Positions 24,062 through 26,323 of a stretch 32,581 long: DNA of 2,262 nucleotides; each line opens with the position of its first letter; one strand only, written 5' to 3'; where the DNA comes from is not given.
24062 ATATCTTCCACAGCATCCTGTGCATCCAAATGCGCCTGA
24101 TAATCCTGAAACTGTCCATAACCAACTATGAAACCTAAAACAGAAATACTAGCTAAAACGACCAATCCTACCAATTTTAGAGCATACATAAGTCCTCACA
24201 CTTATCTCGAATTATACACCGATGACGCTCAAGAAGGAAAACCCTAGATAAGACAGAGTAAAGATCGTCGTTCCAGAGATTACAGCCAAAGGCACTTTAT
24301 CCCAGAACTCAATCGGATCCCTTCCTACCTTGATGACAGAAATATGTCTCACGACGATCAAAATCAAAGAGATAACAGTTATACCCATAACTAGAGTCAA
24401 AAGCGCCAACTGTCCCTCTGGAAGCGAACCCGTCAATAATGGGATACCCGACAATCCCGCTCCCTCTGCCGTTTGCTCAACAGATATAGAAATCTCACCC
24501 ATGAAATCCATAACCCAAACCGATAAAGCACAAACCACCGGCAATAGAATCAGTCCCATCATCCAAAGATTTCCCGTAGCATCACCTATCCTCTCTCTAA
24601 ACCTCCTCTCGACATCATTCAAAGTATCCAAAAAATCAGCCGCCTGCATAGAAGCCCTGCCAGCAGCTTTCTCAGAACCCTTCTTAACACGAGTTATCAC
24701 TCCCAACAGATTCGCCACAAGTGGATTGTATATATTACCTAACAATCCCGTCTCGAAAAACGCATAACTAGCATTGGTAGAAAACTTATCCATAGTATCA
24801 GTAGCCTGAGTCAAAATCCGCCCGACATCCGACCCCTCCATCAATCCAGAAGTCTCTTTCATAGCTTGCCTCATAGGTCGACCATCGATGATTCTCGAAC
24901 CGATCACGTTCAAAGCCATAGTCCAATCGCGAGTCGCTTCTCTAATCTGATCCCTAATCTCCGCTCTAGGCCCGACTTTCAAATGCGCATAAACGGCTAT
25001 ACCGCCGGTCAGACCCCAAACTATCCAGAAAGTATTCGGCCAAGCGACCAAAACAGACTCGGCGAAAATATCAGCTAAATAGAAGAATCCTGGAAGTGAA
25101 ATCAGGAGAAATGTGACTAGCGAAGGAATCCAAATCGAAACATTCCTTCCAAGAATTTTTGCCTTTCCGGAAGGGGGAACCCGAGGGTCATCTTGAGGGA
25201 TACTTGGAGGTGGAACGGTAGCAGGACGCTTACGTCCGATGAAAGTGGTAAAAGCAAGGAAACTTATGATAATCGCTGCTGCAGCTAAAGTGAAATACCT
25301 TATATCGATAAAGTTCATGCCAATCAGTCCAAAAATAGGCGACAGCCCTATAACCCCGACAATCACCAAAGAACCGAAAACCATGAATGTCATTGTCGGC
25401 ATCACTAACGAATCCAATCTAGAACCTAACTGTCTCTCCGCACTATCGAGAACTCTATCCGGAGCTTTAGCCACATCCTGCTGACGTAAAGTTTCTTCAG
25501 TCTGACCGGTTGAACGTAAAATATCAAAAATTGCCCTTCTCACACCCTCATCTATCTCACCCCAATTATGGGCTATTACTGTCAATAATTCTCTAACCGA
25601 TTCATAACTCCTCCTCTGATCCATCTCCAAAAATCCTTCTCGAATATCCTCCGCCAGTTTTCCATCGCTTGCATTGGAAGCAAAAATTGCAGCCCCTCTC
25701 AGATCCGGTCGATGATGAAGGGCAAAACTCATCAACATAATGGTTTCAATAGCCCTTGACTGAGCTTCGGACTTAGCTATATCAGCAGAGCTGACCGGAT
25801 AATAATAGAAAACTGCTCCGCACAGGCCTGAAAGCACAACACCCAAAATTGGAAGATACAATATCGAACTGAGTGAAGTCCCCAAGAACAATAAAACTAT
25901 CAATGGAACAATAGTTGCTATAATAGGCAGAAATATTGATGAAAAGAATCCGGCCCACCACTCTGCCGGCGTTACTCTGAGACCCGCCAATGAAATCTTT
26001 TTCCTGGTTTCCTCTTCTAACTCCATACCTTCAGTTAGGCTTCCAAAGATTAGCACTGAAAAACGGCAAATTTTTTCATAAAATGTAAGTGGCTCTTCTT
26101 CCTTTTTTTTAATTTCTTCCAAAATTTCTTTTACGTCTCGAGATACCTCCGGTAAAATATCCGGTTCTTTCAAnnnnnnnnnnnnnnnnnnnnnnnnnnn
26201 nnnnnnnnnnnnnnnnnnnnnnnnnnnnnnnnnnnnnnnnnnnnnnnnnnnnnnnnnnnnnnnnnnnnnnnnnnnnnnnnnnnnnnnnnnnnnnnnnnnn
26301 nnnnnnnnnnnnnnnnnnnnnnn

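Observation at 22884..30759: Divergently organised type IV filament (Tad / archaeal pilus-like) locus with atypical ATPase and six anchored small proteins, but no archaellin, recognisable major-pilin family or prepilin peptidase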

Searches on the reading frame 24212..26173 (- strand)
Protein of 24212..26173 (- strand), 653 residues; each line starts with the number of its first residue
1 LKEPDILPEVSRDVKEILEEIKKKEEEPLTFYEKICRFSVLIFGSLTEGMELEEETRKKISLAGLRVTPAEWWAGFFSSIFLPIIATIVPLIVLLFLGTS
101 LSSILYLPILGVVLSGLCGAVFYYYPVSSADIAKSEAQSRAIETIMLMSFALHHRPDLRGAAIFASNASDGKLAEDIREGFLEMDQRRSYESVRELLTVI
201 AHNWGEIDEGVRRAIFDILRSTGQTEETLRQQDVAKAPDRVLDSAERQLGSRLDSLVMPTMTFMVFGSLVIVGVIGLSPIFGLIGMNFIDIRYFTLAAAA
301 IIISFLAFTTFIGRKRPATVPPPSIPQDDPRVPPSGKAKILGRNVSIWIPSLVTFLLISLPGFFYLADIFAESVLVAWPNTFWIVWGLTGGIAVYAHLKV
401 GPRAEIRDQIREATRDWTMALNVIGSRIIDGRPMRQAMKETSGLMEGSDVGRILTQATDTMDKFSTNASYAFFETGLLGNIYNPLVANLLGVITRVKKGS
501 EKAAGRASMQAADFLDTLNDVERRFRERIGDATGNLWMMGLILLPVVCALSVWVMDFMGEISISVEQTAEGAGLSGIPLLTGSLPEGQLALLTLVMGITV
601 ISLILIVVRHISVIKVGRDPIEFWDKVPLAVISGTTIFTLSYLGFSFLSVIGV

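Call 3: search_protein_families(library=pfam, proteins=[window:24212-26173:-], max_evalue=1)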
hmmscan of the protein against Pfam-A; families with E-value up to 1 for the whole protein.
window:24212-26173:- (653 aa): 1 family
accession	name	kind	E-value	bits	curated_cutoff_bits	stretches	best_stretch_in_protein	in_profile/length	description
PF14561.12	TPR_20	-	0.14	13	25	1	183-229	32-78/90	Tetratricopeptide repeat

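Call 4: search_protein_families(library=ncbifam, proteins=[window:24212-26173:-], max_evalue=1)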
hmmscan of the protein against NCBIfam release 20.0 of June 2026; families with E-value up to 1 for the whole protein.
window:24212-26173:- (653 aa): 2 families
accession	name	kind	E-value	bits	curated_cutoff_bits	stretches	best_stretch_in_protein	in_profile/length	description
NF040757.1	AgaW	equivalog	0.0032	16.9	300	1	34-136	142-240/249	PTS N-acetylgalactosamine transporter subunit IIC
NF041864.1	EpsV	equivalog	0.13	10.8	800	1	169-265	173-273/484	PCP family exopolysaccharide biosynthesis protein EpsV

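Call 11: find_homologous_proteins(query=window:24212-26173:-, max_evalue=0.001)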
Query window:24212-26173:- (653 aa): 92 proteins with E <= 0.001 among 8000 candidates.
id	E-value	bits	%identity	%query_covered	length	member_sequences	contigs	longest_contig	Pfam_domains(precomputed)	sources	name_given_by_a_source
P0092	0.0e+0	1346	92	100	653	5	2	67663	-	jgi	-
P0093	0.0e+0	1132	75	100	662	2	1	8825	-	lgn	-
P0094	0.0e+0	1126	77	100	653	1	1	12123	-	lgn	-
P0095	0.0e+0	1050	71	100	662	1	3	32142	-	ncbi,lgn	-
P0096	1.0e-285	967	65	100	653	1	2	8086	-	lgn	-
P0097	6.2e-275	932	60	100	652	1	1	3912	-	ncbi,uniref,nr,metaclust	ncbi:hypothetical protein AKJ50_02050 [candidate division MSBL1 archaeon SCGC-AAA382A13]|uniref:Unch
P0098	2.5e-263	894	60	100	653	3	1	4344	-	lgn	-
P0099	4.0e-259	880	59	100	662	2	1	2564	-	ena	-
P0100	1.6e-257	874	59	99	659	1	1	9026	-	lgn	-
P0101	1.3e-254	865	59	100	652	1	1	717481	-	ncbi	-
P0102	4.2e-251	853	58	100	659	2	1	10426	-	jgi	jgi:hypothetical protein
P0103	6.3e-251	853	58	100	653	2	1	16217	-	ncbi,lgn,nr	ncbi:MAG: hypothetical protein J7J17_03545 [Hadesarchaea archaeon]|nr:hypothetical protein [Hadesarc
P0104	1.1e-250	852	56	100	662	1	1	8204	-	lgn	-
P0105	1.0e-249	849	57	100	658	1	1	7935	-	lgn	-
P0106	3.1e-247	840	56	100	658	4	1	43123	-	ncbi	ncbi:MAG: hypothetical protein ACOCTL_03555 [Candidatus Hadarchaeota archaeon]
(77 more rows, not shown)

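Call 13: search_solved_structures(query=A1, max_evalue=10, show_alignments=2)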
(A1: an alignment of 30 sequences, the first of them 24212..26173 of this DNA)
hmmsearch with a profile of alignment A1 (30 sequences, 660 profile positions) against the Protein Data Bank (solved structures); distinct sequences matched with E-value up to 10: 2.
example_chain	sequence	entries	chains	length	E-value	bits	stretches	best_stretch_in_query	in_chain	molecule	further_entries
5cwb_A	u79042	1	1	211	0.028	15.9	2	11-67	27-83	Designed helical repeat protein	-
7mwr_B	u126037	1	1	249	0.036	15.5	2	11-68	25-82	LHD101B4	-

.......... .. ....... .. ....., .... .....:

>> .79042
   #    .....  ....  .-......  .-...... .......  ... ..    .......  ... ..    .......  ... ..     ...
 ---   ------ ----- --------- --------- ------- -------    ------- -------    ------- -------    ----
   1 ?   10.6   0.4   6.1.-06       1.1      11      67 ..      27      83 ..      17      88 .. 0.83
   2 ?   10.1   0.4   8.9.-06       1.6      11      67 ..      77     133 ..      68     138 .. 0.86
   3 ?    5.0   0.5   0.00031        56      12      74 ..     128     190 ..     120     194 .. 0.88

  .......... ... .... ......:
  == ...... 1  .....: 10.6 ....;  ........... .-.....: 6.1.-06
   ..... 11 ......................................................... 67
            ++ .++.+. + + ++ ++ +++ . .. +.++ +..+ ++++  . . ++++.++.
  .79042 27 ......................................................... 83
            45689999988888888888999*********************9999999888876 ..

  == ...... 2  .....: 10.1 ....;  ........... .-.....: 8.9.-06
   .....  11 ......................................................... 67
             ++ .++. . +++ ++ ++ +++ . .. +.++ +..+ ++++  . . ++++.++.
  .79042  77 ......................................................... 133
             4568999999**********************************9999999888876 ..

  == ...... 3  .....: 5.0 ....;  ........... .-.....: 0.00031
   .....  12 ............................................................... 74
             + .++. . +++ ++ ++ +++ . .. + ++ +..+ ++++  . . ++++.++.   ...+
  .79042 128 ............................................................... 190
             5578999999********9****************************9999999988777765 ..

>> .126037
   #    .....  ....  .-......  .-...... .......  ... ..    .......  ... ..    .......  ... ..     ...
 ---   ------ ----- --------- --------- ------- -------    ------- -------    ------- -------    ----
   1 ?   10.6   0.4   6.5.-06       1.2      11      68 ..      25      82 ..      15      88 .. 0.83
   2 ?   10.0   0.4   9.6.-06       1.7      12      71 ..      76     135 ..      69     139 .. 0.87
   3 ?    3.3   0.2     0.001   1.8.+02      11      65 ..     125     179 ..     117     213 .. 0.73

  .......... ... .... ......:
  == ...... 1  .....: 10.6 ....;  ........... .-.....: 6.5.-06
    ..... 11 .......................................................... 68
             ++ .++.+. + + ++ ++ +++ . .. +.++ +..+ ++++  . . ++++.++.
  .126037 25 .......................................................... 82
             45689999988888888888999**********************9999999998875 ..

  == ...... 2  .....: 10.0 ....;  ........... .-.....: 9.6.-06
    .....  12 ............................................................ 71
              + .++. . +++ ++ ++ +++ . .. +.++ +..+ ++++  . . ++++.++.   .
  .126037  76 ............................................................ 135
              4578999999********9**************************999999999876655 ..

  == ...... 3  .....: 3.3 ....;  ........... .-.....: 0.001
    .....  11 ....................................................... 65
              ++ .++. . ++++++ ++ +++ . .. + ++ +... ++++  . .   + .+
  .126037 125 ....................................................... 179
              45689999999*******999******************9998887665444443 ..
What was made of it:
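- Tried and rejected: The platform family profile against PDB sequences returned only designed helical repeats (call 13).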

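Call 15: search_protein_families(library=pfam, alignment_id=A1, max_evalue=1)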
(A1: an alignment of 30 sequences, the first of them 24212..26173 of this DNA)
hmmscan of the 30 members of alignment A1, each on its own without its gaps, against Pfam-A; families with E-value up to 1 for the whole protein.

A. member 1, window:24212-26173:- (653 aa): 1 family
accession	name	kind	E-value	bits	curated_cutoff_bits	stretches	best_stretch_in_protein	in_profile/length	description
PF14561.12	TPR_20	-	0.14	13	25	1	183-229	32-78/90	Tetratricopeptide repeat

B. families by the number of members that match (of 30 scanned): 25 families
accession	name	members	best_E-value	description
PF14561.12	TPR_20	15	0.00079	Tetratricopeptide repeat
PF05419.17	GUN4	5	0.011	GUN4-like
PF12644.12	DUF3782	4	0.014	Protein of unknown function (DUF3782)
PF00482.28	T2SSF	3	0.0038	Type II secretion system (T2SS), protein F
PF20990.2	DUF2207_C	3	0.083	Predicted membrane protein (DUF2207) C-terminal domain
PF25587.1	Rv2743c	2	0.058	Rv2743c family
PF20087.4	DUF6479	2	0.074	Family of unknown function (DUF6479)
PF00060.32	Lig_chan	2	0.35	Ligand-gated ion channel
PF18949.5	DUF5693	1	0.0019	Family of unknown function (DUF5693)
PF07729.17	FCD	1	0.0019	FCD domain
PF03208.24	PRA1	1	0.0049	PRA1 family protein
PF12698.13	ABC2_membrane_3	1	0.011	ABC-2 family transporter protein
PF14837.11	INTS5_N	1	0.026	Integrator complex subunit 5 N-terminus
PF07299.16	EF-G-binding_N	1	0.08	Elongation factor G-binding protein, N-terminal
PF11000.13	DUF2840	1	0.1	Protein of unknown function (DUF2840)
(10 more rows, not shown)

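Call 22: predict_structure(alignment_id=A1)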
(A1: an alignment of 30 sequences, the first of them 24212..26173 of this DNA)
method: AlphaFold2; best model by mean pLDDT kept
length: 653 residues; sequences in the alignment: 30
mean_pLDDT: 80.0   pTM: 0.74
mean pLDDT of the five models: 80.0, 80.0, 77.8, 77.2, 74.3
residues with pLDDT >= 90: 70; 70-90: 480; 50-70: 85; < 50: 18
segments of 3 or more residues with pLDDT < 50: 1-10, 576-581
pLDDT, mean of each block of 10 residues (from residue 1): 36 56 65 84 81 81 79 87 85 85 79 83 81 82 88 85 84 87 77 88 85 90 81 85 84 85 87 77 57 82 86 73 67 75 81 87 74 60 87 87 81 87 91 88 86 86 79 69 76 79 87 87 85 87 91 80 69 55 64 89 92 79 88 91 79 54
secondary structure, 60 per line:
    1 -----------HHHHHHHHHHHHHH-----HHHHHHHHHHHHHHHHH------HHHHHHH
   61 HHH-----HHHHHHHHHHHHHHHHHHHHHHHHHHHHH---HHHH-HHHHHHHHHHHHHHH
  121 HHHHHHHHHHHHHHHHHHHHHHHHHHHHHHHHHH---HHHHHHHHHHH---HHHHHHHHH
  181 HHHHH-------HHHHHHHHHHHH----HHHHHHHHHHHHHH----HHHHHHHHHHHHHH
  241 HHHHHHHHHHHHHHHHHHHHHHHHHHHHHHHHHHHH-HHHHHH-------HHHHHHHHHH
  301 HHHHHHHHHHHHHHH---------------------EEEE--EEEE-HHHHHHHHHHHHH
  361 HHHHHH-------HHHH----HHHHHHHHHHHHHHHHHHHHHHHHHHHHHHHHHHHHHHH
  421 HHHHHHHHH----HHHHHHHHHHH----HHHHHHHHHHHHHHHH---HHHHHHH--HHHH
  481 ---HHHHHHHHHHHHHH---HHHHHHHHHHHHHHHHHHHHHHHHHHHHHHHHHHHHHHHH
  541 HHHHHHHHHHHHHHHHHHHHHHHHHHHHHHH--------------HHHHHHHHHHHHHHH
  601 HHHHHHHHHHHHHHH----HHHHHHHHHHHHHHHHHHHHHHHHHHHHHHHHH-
elements in order: H12-25 H31-47 H54-63 H69-97 H101-104 H106-154 H158-168 H172-185 H193-204 H209-222 H227-276 H278-283 H291-315 E337-340 E343-346 H348-366 H374-377 H382-429 H434-444 H449-464 H468-474 H477-480 H484-497 H501-571 H586-615 H620-652
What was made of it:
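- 24212..26173 (-): Polytopic membrane platform (653 aa, TTG start, 4-nt overlap with the ATPase stop). It is GspF/PilC/TadC/FlaJ-like at fold level only. The AF2 model has pLDDT 80 and pTM 0.74 (call 22).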

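Call 25: fold_search(model_id=the predicted structure, library=pdb)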
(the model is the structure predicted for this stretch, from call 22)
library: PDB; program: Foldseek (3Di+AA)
matches with E <= 10: 258; with E <= 0.001: 0
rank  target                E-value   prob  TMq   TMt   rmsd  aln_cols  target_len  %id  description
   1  4nee_B                2.5e-01  0.12  0.08  0.11  25.8       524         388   12  crystal structure of AP-2 alpha/simga2 complex bound to HIV-1 Nef (released 2014-01-29)
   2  6bs9_A                2.9e-01  1.00  0.15  0.63   4.0       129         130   17  Stage III sporulation protein AB (SpoIIIAB) (released 2018-01-17)
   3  8b37_B                2.9e-01  0.08  0.10  0.09  32.2       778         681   10  Crystal structure of Pyrobaculum aerophilum potassium-independent proton pumping membrane integral pyrophosphatase in  (released 2024-01-17)
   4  8f7n                  3.6e-01  0.10  0.07  0.12  33.7       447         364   11  Crystal structure of chemoreceptor McpZ ligand sensing domain (released 2023-07-05)
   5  9jb7                  3.9e-01  0.09  0.11  0.08  37.1       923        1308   10  Multidrug resistance-associated protein 2 in complex with SN-38G (released 2026-04-08)
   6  8t1o_A                4.2e-01  0.08  0.09  0.10  35.0       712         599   11  AP2 bound to MSP2N2 nanodisc with Tgn38 cargo peptide; composite map (released 2023-07-12)
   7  2vmb_B                4.7e-01  1.00  0.15  0.70   3.6       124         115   13  The three-dimensional structure of the cytoplasmic domains of EpsF from the Type 2 Secretion System of Vibrio cholerae (released 2009-02-10)
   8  3jc8_Ca               4.7e-01  0.51  0.16  0.28  18.2       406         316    9  Architectural model of the type IVa pilus machine in a piliated state (released 2016-03-16)
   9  4nee_A                4.7e-01  0.12  0.10  0.14  25.5       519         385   10  crystal structure of AP-2 alpha/simga2 complex bound to HIV-1 Nef (released 2014-01-29)
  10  4mlb_C                4.9e-01  0.09  0.10  0.13  31.1       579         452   13  Reverse polarity of binding pocket suggests different function of a MOP superfamily transporter from Pyrococcus furios (released 2013-09-25)
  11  3c1q_B                5.1e-01  1.00  0.15  0.70   3.7       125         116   13  The three-dimensional structure of the cytoplasmic domains of EpsF from the Type 2 Secretion System of Vibrio cholerae (released 2009-02-03)
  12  2vmb_A                5.3e-01  1.00  0.15  0.67   3.8       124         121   12  The three-dimensional structure of the cytoplasmic domains of EpsF from the Type 2 Secretion System of Vibrio cholerae (released 2009-02-10)
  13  2vma_A                5.8e-01  1.00  0.15  0.67   3.8       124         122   12  The three-dimensional structure of the cytoplasmic domains of EpsF from the Type 2 Secretion System of Vibrio cholerae (released 2009-02-10)
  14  9vre                  5.8e-01  0.06  0.09  0.07  38.1       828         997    9  Cryo-EM structure of rice multidrug resistance protein 5 (MRP5) with InsP6 in state B (released 2026-04-01)
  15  2vgl_A                6.0e-01  0.06  0.08  0.09  36.7       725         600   12  AP2 CLATHRIN ADAPTOR CORE (released 2007-12-25)
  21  3c1q_A                8.9e-01  0.99  0.13  0.58   4.7       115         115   11  The three-dimensional structure of the cytoplasmic domains of EpsF from the Type 2 Secretion System of Vibrio cholerae (released 2009-02-03)
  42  5nbg_B                1.6e+00  0.99  0.15  0.77   2.9       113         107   10  Structure of the cytoplasmic domain I of OutF in the D. dadantii type II secretion system (released 2018-03-21)
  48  2whn_A                1.9e+00  0.99  0.14  0.73   2.7       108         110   18  N-terminal domain from the PilC type IV pilus biogenesis protein (released 2010-05-19)
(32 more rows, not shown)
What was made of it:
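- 24212..26173 (-): Foldseek matches the EpsF cytoplasmic domain (2vmb/3c1q, prob 1.00, TMt 0.70), OutF (5nbg, TMt 0.77), the PilC N-domain (2whn, TMt 0.73) and SpoIIIAB (call 25).
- On Type IV filament superfamily (T4P / T2SS / Tad / archaellum): It is met at fold level: the AF2 model (pLDDT 80) matches the EpsF, OutF and PilC cytoplasmic domains at probability 0.99-1.00 and TMt 0.70-0.77 (calls 22, 25).
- On Type IV secretion / conjugation (VirB11-based): The membrane partner has the GspF fold (call 25).
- Closest known: Bacterial type II secretion pseudopilus. Same: All share the ATPase superfamily, the GspF-fold platform (call 25) and an operon of about five pilin-like proteins.
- The AF2 model has pLDDT 80, and its domains match the EpsF, OutF and PilC cytoplasmic domains at probability 0.99-1.00 and TMt 0.70-0.77 (calls 22, 25).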

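Call 56: find_encoding_contigs(protein=P0092, flank=10000, max_places=2)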
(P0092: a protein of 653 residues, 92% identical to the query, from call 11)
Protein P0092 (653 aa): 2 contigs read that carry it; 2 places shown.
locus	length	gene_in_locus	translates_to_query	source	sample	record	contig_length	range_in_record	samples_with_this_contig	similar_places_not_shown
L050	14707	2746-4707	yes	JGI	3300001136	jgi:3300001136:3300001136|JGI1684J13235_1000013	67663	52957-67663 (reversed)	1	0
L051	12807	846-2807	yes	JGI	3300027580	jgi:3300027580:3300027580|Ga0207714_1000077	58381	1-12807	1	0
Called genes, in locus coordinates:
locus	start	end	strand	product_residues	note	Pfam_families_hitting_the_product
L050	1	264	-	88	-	?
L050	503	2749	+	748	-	-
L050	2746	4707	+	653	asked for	-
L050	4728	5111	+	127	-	-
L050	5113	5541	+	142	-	-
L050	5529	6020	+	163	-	-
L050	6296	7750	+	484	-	PF00154:RecA_N (faint), PF03796:DnaB_C (faint), PF06745:ATPase, PF13191:AAA_16 (faint), PF07088:GvpD_P-loop (weak), PF13481:AAA_25 (weak), PF06745:ATPase, PF23442:DUF7125 (weak), +5 more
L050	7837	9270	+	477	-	PF00939:Na_sulph_symp, PF03600:CitMHS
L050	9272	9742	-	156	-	PF00582:Usp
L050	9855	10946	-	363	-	PF01266:DAO (faint), PF07992:Pyr_redox_2, PF13434:Lys_Orn_oxgnase (faint), PF13450:NAD_binding_8 (faint), PF13738:Pyr_redox_3 (weak), PF00070:Pyr_redox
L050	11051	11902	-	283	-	PF01841:Transglut_core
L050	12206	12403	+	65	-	-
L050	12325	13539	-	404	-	PF07690:MFS_1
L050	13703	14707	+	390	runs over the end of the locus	PF01204:Trehalase, PF22422:MGH1-like_GH, PF01204:Trehalase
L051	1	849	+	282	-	?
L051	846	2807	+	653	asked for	-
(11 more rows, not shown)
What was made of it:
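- KaiC is intact in those relatives (call 56), so the break is private to this assembly or is an assembly error.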
